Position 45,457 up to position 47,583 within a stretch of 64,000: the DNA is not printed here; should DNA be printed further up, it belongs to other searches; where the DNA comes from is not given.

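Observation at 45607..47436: Lysyl-oxidase-like copper amine oxidase domain in a T9SS cargo protein, fused to a P-domain and a PKD domain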

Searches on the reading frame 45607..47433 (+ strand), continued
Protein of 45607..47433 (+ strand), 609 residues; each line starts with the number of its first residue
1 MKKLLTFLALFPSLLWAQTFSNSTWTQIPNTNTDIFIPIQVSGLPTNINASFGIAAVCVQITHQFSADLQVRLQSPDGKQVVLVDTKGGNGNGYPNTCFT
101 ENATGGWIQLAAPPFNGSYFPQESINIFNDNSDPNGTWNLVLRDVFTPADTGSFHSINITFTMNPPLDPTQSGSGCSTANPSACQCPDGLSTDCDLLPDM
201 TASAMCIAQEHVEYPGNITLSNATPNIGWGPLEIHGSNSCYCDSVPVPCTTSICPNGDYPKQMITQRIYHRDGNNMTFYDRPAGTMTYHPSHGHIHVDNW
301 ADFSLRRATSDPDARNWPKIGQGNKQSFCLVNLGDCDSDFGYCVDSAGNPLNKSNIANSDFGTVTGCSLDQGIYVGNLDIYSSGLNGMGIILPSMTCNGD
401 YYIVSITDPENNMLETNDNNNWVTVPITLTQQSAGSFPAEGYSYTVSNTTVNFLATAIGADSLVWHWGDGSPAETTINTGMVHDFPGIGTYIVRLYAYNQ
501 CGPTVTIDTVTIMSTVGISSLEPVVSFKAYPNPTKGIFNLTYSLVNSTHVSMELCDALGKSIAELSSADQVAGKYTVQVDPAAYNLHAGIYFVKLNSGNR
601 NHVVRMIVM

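Call 8: search_solved_structures(query=A1, max_evalue=1, show_alignments=4)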
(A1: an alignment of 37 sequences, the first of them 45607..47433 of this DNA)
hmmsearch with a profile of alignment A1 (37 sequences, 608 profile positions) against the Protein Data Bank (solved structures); distinct sequences matched with E-value up to 1: 22.
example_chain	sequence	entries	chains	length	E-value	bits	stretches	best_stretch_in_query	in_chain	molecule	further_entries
9lqj_A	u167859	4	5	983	4.4e-13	51.6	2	460-512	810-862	Collagenase ColH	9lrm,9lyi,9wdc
9lrk_A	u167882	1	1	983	4.4e-13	51.6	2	460-512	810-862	Collagenase ColH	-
1l0q_A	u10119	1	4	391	3.2e-09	38.8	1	440-511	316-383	Surface layer protein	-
4jgu_A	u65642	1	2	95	1.3e-06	30.2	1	460-510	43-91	ColH protein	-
4jrw_A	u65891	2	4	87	1.4e-06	30.1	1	459-510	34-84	Collagenase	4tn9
2y72_A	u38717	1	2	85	1.4e-06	30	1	459-510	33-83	COLLAGENASE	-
4aqo_A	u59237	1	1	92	1.5e-06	30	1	459-510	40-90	COLLAGENASE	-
2c26_A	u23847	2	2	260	3.6e-06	28.7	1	455-513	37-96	ENDOGLUCANASE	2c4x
4u6t_A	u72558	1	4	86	3.7e-06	28.7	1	459-508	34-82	ColH protein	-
4u7k_A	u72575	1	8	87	3.7e-06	28.7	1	459-508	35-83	ColH protein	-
2kzw_A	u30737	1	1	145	4.4e-06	28.4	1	448-510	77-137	Uncharacterized protein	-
4l9d_A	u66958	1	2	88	4.5e-06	28.4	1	438-511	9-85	Protease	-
6aem_A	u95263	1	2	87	4.5e-05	25.1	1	435-506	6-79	PKD domain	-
2y3u_A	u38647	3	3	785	6e-05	24.7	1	459-510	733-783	COLLAGENASE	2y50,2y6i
1b4r_A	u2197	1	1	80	0.00088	20.8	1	455-508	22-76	PROTEIN (PKD1_HUMAN)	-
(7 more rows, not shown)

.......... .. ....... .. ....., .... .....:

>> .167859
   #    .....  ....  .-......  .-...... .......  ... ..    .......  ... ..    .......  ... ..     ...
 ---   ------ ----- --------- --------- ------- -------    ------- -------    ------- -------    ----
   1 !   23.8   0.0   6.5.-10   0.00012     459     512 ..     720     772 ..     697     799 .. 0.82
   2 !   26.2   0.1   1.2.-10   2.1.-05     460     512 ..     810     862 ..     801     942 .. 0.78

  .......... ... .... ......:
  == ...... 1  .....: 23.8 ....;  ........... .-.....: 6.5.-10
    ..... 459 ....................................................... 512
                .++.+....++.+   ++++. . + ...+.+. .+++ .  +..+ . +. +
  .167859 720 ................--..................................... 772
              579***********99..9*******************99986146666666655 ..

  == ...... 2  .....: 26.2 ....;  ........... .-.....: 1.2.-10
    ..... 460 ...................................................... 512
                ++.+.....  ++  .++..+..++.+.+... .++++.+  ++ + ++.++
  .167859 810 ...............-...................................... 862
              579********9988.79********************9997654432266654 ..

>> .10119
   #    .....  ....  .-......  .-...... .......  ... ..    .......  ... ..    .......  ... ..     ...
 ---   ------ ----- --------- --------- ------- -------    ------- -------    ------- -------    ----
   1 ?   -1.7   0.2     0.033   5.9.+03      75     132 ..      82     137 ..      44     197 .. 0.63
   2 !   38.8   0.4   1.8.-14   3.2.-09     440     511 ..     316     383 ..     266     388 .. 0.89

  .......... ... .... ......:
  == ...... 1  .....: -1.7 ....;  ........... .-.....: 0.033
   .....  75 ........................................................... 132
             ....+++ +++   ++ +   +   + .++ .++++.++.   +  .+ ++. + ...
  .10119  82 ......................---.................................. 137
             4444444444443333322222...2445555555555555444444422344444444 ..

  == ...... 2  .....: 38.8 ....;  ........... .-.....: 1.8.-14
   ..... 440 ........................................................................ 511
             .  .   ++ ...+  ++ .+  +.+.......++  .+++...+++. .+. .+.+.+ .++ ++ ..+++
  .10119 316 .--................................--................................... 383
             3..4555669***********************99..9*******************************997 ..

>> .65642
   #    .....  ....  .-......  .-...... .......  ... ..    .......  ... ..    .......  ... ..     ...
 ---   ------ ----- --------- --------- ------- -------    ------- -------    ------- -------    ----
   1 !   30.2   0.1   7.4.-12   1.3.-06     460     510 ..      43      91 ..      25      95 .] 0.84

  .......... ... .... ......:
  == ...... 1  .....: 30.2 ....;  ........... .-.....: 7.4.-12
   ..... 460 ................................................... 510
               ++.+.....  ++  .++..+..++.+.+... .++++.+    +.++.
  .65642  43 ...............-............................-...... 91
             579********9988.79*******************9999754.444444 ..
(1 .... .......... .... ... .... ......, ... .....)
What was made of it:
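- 46924..47145 (+): PKD domain (aa ~440-513). The family profile hits ColH PKD at E 4e-13 (call 8).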

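Call 10: search_protein_families(library=pfam, alignment_id=A1, max_evalue=0.01)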
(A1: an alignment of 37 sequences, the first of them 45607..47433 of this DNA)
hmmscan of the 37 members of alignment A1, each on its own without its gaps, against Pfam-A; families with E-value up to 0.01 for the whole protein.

A. member 1, window:45607-47433:+ (609 aa): 7 families
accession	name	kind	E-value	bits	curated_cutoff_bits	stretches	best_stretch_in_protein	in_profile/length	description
PF18962.6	Por_Secre_tail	-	2.5e-11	44.2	27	1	530-608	2-75/75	Secretion system C-terminal sorting domain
PF01483.27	P_proprotein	-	6.1e-10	39.5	21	1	56-161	5-86/86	Proprotein convertase P-domain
PF01186.22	Lysyl_oxidase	-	0.00042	20.4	20.4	1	282-433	74-198/204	Lysyl oxidase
PF18911.6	PKD_4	-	0.0037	17.7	27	0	460-511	34-82/85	PKD domain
PF13860.13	FlgD_ig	-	0.0044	17.4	27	0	547-598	22-76/79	FlgD Ig-like domain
PF07705.17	CARDB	-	0.0049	17.5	22.7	0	395-424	72-100/101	CARDB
PF00801.26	PKD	-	0.0061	17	23.5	0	444-502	10-70/80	PKD domain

B. families by the number of members that match (of 37 scanned): 10 families
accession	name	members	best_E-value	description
PF18962.6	Por_Secre_tail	37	3.1e-14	Secretion system C-terminal sorting domain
PF01483.27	P_proprotein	37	2e-13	Proprotein convertase P-domain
PF00801.26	PKD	34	7.6e-11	PKD domain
PF18911.6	PKD_4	33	1.4e-16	PKD domain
PF01186.22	Lysyl_oxidase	24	2.8e-08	Lysyl oxidase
PF13860.13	FlgD_ig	20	1.7e-06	FlgD Ig-like domain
PF07705.17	CARDB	20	0.0003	CARDB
PF13585.12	CHU_C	4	6e-05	CHU_C Type IX secretion signal domain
PF01835.25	MG2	2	0.0043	MG2 domain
PF23120.1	PEX6_N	1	0.00064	Peroxisomal ATPase 6 N-terminal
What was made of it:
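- On PKD domain: 33-34 of 37 relatives match (call 10).
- Checked: 24 of 37 relatives match PF01186, with a best E-value of 2.8e-8 (call 10).
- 24 of 37 relatives match PF01186, best E-value 2.8e-8 (call 10).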

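Call 17: predict_structure(alignment_id=A1)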
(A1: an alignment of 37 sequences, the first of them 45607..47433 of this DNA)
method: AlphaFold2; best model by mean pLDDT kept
length: 609 residues; sequences in the alignment: 37
mean_pLDDT: 85.5   pTM: 0.59
mean pLDDT of the five models: 85.5, 84.5, 84.0, 80.2, 76.5
residues with pLDDT >= 90: 268; 70-90: 290; 50-70: 31; < 50: 20
segments of 3 or more residues with pLDDT < 50: 1-3, 10-15, 516-520
pLDDT, mean of each block of 10 residues (from residue 1): 49 66 91 89 90 94 83 91 69 86 81 84 87 93 75 93 83 66 86 93 87 91 91 92 90 89 95 92 90 83 89 88 85 82 86 84 79 89 76 89 92 86 92 87 86 88 91 91 87 90 86 55 79 92 83 89 91 89 92 86 90
secondary structure, 60 per line:
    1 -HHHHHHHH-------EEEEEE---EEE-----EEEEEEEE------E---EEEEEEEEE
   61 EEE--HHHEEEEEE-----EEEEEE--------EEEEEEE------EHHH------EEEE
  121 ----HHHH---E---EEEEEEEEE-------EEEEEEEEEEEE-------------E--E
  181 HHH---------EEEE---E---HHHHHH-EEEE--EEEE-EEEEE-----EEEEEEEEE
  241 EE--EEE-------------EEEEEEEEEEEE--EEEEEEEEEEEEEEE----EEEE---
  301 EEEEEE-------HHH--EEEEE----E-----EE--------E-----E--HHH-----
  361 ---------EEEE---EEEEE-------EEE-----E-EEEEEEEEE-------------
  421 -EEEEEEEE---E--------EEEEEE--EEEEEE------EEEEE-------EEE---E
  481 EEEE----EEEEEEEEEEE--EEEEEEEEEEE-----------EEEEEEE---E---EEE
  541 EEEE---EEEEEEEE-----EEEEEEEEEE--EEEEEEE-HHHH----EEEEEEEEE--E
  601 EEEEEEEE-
elements in order: H2-9 E17-22 E26-28 E34-41 E52-63 E69-74 E80-85 E94-100 E117-120 H125-128 E136-144 E152-163 E193-196 H204-209 E211-214 E217-220 E222-226 E232-242 E245-247 E261-272 E275-289 E294-297 E301-306 E319-323 E370-373 E377-381 E389-391 E399-407 E422-429 E442-447 E450-455 E462-466 E474-476 E480-484 E489-499 E502-512 E524-530 E538-544 E548-555 E561-570 E573-579 H581-584 E589-597 E600-608
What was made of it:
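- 46102..46185 (+): Cys-rich linker (aa 166-193, contains invariant C176, C184, C186). Model confidence is lower here (call 17).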

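Call 21: fold_search(model_id=the predicted structure, library=pdb)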
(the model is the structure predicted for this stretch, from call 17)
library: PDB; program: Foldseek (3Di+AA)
matches with E <= 10: 1670; with E <= 0.001: 87
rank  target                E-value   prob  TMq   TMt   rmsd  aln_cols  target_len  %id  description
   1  8k35_A                7.5e-07  0.95  0.12  0.09  46.3       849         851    9  Structure of the bacteriophage lambda tail tip complex (released 2023-11-15)
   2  9flp_A                7.3e-06  0.90  0.13  0.09  58.3       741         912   12  CryoEM structure of the neck (1403-2314) in the grappling hook protein A (GhpA) in the bacterium Aureispira sp. CCB-QB (released 2024-10-16)
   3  7nyc_A                7.7e-06  0.82  0.12  0.06  31.8       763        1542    9  cryoEM structure of 3C9-sMAC (released 2021-10-06)
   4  9flw_A                1.3e-05  0.97  0.12  0.14  35.3       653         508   10  CryoEM structure of the fragment-6 (3571-4078) in the grappling hook protein A (GhpA) in the bacterium Aureispira sp.  (released 2024-10-16)
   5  8odz_C                1.3e-05  0.97  0.13  0.16  24.1       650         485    9  Cryo-EM structure of a pre-dimerized murine IL-12 complete extracellular signaling complex (Class 1). (released 2024-02-07)
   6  9e7m_Ja               1.4e-05  0.69  0.11  0.08  46.2       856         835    9  In situ cryoEM structure of bacteriophage Ur-lambda tail tip complex (released 2025-11-05)
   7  1l0q_A                1.6e-05  1.00  0.16  0.23  20.2       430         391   14  Tandem YVTN beta-propeller and PKD domains from an archaeal surface layer protein (released 2002-11-06)
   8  6za2_A                1.7e-05  1.00  0.17  0.11  23.0       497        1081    9  Crystal structure of dimeric latent PorU from Porphyromonas gingivalis (released 2021-09-29)
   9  6za2_B                1.7e-05  1.00  0.17  0.11  23.0       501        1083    9  Crystal structure of dimeric latent PorU from Porphyromonas gingivalis (released 2021-09-29)
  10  8q6t_I                1.7e-05  0.90  0.13  0.09  52.7       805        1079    8  Helical reconstruction of the relaxed thick filament from FIB milled left ventricular mouse myofibrils (released 2023-11-01)
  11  5ze3_A                1.8e-05  1.00  0.19  0.26  12.9       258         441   15  Crystal structure of human lysyl oxidase-like 2 (hLOXL2) in a precursor state (released 2018-04-11)
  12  6ffy_A                1.9e-05  0.99  0.13  0.09  27.3       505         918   12  Structure of the mouse SorCS2-NGF complex (released 2018-08-01)
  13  9qk2_F                2.0e-05  0.91  0.14  0.13  34.8       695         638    8  Structure of the Complement classical and lectin pathway C3 convertase in complex with substrate C3 (released 2025-12-24)
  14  5ze3_B                2.1e-05  1.00  0.18  0.25  18.6       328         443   12  Crystal structure of human lysyl oxidase-like 2 (hLOXL2) in a precursor state (released 2018-04-11)
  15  8oe4_D                2.1e-05  0.96  0.15  0.17  25.3       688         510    8  Cryo-EM structure of a pre-dimerized human IL-23 complete extracellular signaling complex. (released 2024-02-07)
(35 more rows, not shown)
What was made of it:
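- On Lysyl oxidase family (Pfam PF01186): Foldseek probability 1.00 (call 21).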

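Call 23: find_encoding_contigs(protein=P0085, flank=8000, max_places=3)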
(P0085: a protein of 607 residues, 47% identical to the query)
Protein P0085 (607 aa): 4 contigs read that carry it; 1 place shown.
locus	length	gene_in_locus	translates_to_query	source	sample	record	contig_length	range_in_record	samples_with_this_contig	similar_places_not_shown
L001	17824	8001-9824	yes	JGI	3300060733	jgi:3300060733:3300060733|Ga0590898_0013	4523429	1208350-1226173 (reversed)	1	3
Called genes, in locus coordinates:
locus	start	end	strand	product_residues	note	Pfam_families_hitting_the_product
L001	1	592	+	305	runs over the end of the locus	PF00892:EamA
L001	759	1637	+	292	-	PF03755:YicC-like_N, PF08340:YicC-like_C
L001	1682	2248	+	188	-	PF00625:Guanylate_kin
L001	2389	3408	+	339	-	PF04909:Amidohydro_2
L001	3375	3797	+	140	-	PF25056:DUF7793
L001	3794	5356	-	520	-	-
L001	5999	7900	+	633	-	PF13230:GATase_4 (faint), PF13522:GATase_6 (faint), PF13537:GATase_7 (faint)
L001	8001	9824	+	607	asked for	PF01483:P_proprotein, PF01186:Lysyl_oxidase (weak), PF00801:PKD, PF18911:PKD_4, PF18962:Por_Secre_tail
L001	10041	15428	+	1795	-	PF19081:Ig_7 (faint), PF18962:Por_Secre_tail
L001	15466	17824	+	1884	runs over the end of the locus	PF20009:GEVED, PF19081:Ig_7 (weak), PF18962:Por_Secre_tail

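Call 24: find_encoding_contigs(protein=P0012, flank=8000, max_places=3)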
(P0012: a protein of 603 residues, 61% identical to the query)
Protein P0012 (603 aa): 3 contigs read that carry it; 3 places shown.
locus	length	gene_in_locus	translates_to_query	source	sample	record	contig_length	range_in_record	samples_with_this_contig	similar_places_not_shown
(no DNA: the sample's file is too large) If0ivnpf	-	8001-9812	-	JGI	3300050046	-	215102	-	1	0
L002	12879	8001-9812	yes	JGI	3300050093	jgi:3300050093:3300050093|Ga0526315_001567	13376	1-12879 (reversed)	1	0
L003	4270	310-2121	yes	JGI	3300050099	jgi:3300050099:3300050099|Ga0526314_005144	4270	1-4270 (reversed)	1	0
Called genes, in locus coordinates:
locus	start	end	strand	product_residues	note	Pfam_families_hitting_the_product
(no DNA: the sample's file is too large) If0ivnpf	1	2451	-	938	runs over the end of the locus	PF25596:CPSase_L_D1, PF02786:CPSase_L_D2, PF02787:CPSase_L_D3, PF25596:CPSase_L_D1, PF02655:ATP-grasp_3 (weak), PF02786:CPSase_L_D2, PF02222:ATP-grasp, PF07478:Dala_Dala_lig_C (weak), +2 more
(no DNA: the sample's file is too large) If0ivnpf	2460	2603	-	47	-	-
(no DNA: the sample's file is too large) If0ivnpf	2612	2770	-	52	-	PF00468:Ribosomal_L34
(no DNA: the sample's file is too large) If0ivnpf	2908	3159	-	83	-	-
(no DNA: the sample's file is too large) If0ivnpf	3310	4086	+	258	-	-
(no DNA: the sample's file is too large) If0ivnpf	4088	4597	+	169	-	PF01814:Hemerythrin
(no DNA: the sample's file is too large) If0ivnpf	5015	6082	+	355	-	PF01073:3Beta_HSD (weak), PF01370:Epimerase, PF02719:Polysacc_synt_2 (weak), PF07993:NAD_binding_4, PF16363:GDP_Man_Dehyd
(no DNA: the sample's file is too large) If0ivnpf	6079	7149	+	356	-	PF01370:Epimerase, PF02719:Polysacc_synt_2 (faint), PF04321:RmlD_sub_bind (weak), PF16363:GDP_Man_Dehyd, PF07993:NAD_binding_4, PF01370:Epimerase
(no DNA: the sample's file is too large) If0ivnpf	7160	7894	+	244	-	PF00535:Glycos_transf_2, PF13641:Glyco_tranf_2_3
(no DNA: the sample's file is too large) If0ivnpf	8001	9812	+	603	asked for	PF01483:P_proprotein, PF18962:Por_Secre_tail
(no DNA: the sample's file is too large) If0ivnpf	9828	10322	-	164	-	PF00702:Hydrolase (weak), PF08645:PNK3P, PF13419:HAD_2, PF13242:Hydrolase_like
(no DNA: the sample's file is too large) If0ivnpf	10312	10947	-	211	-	PF04511:DER1 (weak), PF01694:Rhomboid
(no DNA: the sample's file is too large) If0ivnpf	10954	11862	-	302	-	PF12706:Lactamase_B_2, PF07521:RMMBL (weak)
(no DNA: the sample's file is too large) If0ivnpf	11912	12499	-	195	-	PF01121:CoaE, PF13238:AAA_18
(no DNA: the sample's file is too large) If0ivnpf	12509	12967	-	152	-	-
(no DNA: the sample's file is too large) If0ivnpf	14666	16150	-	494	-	PF18962:Por_Secre_tail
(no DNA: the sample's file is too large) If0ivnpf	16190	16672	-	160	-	PF18962:Por_Secre_tail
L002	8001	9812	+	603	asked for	PF01483:P_proprotein, PF18962:Por_Secre_tail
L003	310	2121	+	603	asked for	PF01483:P_proprotein, PF18962:Por_Secre_tail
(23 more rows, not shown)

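Call 25: find_encoding_contigs(protein=P0004, flank=7000, max_places=2)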
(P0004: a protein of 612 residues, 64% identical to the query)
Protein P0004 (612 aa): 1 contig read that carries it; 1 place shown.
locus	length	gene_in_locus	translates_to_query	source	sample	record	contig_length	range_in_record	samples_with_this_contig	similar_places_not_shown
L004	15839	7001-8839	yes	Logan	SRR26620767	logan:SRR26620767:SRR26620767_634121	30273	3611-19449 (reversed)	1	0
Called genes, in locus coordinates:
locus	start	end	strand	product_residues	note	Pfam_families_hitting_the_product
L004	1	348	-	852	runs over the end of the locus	PF19838:LptD_2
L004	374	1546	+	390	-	PF01520:Amidase_3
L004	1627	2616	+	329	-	PF28542:DUF8434, PF02470:MlaD, PF28544:Helical_needle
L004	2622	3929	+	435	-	PF12838:Fer4_7 (faint), PF13534:Fer4_17 (faint), PF00037:Fer4 (faint), PF12797:Fer4_2 (weak), PF13183:Fer4_8, PF13237:Fer4_10, PF13187:Fer4_9, PF13484:Fer4_16 (weak), +1 more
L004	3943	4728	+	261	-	PF02754:CCG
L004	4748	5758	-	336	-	PF04307:YdjM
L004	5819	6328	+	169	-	PF00254:FKBP_C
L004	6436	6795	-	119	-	PF11325:DUF3127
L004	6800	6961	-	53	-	-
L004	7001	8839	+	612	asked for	PF01483:P_proprotein, PF00801:PKD (weak), PF18911:PKD_4, PF18962:Por_Secre_tail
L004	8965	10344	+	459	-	-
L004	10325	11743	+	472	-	PF01565:FAD_binding_4, PF02913:FAD-oxidase_C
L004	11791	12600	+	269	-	PF00106:adh_short, PF08659:KR, PF23441:SDR (weak), PF13561:adh_short_C2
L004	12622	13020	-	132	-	-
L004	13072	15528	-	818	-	PF13620:CarboxypepD_reg (weak), PF13715:CarbopepD_reg_2, PF07715:Plug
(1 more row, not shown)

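Call 26: find_encoding_contigs(protein=P0013, flank=7000, max_places=2)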
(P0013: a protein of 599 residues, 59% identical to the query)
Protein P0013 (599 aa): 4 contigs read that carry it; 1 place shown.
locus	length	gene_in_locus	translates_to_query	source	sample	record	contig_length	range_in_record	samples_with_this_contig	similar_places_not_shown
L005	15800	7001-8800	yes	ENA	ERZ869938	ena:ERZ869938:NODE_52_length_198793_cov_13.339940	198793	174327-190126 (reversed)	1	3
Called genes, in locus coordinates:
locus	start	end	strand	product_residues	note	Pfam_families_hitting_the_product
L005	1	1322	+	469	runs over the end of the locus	PF01520:Amidase_3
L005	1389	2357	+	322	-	PF28542:DUF8434, PF02470:MlaD, PF28544:Helical_needle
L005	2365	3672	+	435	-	PF13534:Fer4_17 (faint), PF12838:Fer4_7 (faint), PF00037:Fer4 (faint), PF12797:Fer4_2 (weak), PF13183:Fer4_8, PF13237:Fer4_10, PF13187:Fer4_9, PF13484:Fer4_16, +1 more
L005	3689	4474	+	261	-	PF02754:CCG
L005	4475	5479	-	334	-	PF04307:YdjM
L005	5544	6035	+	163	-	PF00254:FKBP_C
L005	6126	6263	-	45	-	-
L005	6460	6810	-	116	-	PF11325:DUF3127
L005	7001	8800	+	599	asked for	PF01483:P_proprotein (weak), PF00801:PKD (weak), PF18911:PKD_4, PF18962:Por_Secre_tail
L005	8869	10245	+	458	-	-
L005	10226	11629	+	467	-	PF01565:FAD_binding_4, PF02913:FAD-oxidase_C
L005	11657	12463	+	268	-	PF00106:adh_short, PF08659:KR, PF13561:adh_short_C2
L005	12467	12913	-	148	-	-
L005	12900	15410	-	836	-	PF13620:CarboxypepD_reg, PF13715:CarbopepD_reg_2, PF07715:Plug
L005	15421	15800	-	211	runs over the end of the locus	PF13715:CarbopepD_reg_2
